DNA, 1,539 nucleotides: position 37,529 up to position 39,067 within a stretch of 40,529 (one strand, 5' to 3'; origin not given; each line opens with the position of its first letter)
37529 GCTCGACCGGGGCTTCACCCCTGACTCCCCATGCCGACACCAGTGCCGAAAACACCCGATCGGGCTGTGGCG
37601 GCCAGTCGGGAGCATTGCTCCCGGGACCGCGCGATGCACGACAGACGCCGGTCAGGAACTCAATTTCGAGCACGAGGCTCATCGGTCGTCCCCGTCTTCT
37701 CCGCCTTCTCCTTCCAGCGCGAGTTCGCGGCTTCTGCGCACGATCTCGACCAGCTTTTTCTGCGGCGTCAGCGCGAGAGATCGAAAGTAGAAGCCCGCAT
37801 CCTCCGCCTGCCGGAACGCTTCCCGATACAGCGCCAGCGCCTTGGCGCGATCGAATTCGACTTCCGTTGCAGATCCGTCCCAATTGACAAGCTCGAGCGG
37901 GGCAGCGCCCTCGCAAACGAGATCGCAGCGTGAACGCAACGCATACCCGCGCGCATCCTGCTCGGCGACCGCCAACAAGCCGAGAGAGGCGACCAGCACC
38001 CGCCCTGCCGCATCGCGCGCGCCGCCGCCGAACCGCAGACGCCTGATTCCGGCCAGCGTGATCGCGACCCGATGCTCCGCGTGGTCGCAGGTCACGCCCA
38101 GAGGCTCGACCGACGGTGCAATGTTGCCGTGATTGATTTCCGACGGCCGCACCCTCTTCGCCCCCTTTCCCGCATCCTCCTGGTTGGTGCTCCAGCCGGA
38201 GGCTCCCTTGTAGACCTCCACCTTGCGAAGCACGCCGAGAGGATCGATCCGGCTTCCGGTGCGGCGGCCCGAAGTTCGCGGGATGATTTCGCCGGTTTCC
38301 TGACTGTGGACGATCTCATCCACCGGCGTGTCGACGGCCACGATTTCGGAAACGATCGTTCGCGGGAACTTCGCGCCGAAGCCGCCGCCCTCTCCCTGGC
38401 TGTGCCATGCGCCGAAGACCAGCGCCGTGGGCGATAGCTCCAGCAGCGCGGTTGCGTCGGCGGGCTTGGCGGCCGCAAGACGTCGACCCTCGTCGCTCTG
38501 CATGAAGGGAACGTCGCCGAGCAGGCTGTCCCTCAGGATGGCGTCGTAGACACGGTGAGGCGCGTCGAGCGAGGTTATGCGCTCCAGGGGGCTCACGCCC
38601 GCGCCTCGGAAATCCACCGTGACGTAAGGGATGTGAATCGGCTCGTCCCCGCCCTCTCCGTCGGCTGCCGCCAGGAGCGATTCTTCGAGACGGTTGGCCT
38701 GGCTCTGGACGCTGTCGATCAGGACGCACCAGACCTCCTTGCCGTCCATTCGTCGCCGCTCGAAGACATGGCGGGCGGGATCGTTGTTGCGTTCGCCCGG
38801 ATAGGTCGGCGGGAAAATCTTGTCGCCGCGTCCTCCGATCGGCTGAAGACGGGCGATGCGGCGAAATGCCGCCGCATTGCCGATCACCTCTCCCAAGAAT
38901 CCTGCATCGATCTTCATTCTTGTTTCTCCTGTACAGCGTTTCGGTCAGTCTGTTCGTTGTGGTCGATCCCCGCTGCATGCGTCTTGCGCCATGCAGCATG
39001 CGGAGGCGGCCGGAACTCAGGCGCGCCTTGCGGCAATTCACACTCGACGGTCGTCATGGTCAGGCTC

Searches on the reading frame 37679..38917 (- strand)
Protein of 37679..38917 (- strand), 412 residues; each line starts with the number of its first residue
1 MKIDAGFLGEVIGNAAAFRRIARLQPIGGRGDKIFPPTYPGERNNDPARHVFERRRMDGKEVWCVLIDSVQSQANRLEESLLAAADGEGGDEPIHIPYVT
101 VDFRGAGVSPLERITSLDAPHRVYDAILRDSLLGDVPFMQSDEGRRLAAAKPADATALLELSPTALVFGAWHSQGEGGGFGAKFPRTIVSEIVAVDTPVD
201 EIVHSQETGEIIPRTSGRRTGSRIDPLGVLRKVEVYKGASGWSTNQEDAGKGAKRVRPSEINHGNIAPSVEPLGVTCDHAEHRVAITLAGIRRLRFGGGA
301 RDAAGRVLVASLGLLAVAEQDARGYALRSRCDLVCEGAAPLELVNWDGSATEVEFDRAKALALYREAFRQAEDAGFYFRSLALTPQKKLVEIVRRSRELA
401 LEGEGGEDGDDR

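Call 86: search_protein_families(library=pfam, proteins=[window:37679-38917:-], max_evalue=0.001)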
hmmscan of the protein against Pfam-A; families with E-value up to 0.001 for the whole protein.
window:37679-38917:- (412 aa): 1 family
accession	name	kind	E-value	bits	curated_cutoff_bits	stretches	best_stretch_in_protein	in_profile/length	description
PF09617.15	Cas_GSU0053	-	3.4e-49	167.5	25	1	22-196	5-165/168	CRISPR-associated protein GSU0053 (Cas_GSU0053)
